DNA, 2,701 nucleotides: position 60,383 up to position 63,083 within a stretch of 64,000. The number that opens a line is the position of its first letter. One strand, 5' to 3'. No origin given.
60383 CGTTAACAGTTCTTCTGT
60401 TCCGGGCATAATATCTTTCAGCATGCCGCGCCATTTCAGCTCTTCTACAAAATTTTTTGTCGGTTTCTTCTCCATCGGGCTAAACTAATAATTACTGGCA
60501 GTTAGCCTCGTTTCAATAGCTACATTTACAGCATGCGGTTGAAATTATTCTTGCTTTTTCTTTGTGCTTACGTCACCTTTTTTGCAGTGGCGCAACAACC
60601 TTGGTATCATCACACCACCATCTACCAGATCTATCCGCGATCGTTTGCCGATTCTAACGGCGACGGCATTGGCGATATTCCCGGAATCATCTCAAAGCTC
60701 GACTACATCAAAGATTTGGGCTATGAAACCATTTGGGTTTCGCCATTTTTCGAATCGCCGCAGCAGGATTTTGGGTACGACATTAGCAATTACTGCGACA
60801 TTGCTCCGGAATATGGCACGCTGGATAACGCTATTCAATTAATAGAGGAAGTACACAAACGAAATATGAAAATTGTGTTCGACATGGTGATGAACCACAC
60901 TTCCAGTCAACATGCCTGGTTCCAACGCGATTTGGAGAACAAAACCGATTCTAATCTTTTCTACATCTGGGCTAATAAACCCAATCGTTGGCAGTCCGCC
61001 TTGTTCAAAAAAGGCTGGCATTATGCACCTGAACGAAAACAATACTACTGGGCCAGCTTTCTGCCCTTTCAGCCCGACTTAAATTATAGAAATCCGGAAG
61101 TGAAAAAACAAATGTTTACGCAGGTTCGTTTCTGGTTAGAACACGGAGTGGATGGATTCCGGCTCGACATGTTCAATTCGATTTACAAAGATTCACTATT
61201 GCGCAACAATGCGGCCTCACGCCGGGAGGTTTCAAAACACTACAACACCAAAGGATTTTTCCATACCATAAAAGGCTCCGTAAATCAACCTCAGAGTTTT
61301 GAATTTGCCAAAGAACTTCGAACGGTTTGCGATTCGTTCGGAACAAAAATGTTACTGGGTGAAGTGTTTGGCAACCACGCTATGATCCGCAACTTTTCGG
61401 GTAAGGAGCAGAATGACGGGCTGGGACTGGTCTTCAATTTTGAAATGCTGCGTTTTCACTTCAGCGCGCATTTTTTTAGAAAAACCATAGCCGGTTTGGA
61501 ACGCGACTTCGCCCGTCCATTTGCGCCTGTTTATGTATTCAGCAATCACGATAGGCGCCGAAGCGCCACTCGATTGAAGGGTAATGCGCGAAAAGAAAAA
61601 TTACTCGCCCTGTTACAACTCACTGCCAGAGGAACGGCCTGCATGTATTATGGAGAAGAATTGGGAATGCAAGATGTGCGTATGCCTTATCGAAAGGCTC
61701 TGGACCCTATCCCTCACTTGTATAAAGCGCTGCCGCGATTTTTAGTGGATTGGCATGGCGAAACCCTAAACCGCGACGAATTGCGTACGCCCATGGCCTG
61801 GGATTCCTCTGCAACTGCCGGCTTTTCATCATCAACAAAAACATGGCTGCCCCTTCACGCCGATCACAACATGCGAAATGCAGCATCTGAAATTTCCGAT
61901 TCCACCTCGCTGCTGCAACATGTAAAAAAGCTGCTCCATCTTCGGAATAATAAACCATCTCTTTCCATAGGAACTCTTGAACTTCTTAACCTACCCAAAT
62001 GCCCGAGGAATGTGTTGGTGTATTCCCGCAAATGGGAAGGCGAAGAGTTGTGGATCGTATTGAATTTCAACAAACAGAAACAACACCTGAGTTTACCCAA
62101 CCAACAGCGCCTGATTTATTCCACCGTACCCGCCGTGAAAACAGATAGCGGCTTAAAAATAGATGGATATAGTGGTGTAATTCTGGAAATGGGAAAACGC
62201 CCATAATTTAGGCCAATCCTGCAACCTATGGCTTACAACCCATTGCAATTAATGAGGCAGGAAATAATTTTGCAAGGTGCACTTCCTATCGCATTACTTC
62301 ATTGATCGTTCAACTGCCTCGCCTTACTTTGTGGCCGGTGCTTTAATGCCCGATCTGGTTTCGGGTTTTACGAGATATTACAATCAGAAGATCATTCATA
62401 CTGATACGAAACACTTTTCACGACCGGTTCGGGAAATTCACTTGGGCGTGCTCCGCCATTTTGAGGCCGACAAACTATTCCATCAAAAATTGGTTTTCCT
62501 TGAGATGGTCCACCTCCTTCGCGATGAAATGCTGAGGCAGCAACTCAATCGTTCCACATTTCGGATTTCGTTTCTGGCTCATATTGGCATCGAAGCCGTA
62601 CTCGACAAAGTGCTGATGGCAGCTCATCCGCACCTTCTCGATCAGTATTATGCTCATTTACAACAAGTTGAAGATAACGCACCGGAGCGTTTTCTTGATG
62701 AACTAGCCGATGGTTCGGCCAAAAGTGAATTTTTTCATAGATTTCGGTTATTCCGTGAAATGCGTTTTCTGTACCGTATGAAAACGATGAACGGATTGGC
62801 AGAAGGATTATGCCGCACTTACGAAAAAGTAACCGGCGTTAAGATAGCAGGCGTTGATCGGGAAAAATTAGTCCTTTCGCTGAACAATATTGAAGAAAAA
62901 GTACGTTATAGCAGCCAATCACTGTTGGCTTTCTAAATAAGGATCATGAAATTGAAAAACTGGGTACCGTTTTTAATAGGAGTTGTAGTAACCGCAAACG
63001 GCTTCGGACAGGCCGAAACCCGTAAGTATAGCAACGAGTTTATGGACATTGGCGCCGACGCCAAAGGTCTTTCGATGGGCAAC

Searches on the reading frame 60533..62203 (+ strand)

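Call 20: search_protein_families(library=pfam, proteins=[window:60533-62203:+], max_evalue=0.001)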
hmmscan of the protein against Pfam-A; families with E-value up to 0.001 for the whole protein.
window:60533-62203:+ (557 aa): 5 families
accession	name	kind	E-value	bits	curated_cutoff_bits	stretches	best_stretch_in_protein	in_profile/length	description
PF00128.31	Alpha-amylase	-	3.8e-115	386.1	22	1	32-478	1-444/446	Alpha amylase, catalytic domain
PF16657.11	Malt_amylase_C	-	4e-06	27.3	27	1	480-523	1-42/75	Maltogenic Amylase, C-terminal domain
PF23915.1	SusG_C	-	2.4e-05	25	27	1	494-550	1-62/62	Alpha-amylase SusG C-terminal domain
PF11941.14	DUF3459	-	4.8e-05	24.1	22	1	464-550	2-89/90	Domain of unknown function (DUF3459)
PF14701.12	hDGE_amylase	-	0.00083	19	27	0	54-132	26-112/439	Glycogen debranching enzyme, glucanotransferase domain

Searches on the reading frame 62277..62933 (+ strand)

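Call 20: search_protein_families(library=pfam, proteins=[window:62277-62933:+], max_evalue=0.001)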
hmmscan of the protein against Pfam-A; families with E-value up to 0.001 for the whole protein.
window:62277-62933:+ (219 aa): 1 family
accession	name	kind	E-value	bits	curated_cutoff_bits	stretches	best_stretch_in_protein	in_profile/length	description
PF00882.24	Zn_dep_PLPC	-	0.00075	19.9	26.8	0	15-133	26-142/167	Zinc dependent phospholipase C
